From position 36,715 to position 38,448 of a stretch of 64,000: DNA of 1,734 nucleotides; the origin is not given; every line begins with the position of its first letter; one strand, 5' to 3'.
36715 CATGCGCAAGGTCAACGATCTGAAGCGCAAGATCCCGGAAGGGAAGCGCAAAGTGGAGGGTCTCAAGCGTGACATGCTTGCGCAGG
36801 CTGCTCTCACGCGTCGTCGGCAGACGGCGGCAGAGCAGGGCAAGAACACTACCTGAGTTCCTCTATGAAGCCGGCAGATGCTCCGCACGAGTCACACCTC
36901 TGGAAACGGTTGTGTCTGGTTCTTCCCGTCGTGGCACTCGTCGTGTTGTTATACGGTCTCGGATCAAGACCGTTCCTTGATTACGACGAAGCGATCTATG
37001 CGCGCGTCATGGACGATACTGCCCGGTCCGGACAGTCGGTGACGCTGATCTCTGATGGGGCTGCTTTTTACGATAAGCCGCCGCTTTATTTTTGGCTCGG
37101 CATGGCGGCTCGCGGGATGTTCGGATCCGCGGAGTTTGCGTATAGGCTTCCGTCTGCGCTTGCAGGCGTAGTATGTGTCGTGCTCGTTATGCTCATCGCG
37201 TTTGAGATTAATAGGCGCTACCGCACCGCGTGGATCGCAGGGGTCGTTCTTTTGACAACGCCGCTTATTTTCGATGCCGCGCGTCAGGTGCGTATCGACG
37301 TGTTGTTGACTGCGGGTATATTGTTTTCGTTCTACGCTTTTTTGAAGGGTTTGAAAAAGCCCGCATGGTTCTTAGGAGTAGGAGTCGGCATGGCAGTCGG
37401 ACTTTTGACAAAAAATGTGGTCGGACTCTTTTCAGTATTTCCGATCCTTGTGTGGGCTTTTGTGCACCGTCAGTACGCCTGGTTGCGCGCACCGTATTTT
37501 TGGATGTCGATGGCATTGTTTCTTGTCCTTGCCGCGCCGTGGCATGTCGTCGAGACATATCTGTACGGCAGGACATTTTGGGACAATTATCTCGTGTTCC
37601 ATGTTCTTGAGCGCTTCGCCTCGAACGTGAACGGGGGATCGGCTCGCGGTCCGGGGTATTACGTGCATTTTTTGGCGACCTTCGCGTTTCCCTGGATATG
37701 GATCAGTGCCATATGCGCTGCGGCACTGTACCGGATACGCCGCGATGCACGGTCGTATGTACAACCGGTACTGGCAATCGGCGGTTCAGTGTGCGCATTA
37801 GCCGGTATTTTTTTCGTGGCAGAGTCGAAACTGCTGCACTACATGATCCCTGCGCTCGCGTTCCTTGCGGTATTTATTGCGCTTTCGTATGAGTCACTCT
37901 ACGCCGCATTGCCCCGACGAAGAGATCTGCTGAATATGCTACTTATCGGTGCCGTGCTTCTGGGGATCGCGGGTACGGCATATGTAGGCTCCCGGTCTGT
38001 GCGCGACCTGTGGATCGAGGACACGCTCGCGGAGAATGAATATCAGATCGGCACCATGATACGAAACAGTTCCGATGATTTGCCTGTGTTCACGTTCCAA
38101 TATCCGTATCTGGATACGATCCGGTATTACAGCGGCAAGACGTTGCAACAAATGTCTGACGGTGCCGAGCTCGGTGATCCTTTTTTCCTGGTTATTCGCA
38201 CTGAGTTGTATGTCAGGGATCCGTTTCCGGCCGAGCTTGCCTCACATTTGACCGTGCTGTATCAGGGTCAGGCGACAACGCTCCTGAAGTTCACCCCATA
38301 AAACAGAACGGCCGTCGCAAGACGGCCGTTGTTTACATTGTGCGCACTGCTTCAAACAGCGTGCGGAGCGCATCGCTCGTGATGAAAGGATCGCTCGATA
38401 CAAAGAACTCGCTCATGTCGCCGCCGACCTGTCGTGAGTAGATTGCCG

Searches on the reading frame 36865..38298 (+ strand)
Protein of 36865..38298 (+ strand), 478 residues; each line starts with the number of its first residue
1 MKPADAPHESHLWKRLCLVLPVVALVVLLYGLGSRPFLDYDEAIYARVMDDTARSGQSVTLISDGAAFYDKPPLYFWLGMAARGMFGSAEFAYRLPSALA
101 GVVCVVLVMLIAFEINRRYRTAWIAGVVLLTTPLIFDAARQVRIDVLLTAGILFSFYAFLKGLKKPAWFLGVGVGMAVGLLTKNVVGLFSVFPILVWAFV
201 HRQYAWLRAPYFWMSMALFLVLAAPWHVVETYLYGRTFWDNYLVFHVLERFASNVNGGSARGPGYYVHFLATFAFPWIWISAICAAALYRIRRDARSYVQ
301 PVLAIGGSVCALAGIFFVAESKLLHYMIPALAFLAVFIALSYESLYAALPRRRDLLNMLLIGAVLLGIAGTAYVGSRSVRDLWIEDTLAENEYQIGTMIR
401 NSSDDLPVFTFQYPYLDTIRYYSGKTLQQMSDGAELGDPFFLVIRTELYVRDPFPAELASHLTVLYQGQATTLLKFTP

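Call 44: search_protein_families(library=pfam, proteins=[window:36865-38298:+], max_evalue=0.00001)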
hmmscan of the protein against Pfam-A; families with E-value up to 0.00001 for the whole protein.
window:36865-38298:+ (478 aa): 2 families
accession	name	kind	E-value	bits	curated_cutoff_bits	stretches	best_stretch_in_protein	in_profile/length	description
PF13231.12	PMT_2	-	2.4e-20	73.8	26.1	1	70-226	1-157/160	Dolichyl-phosphate-mannose-protein mannosyltransferase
PF02366.24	PMT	-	8.3e-17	62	22.7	1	60-227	51-231/245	Dolichyl-phosphate-mannose-protein mannosyltransferase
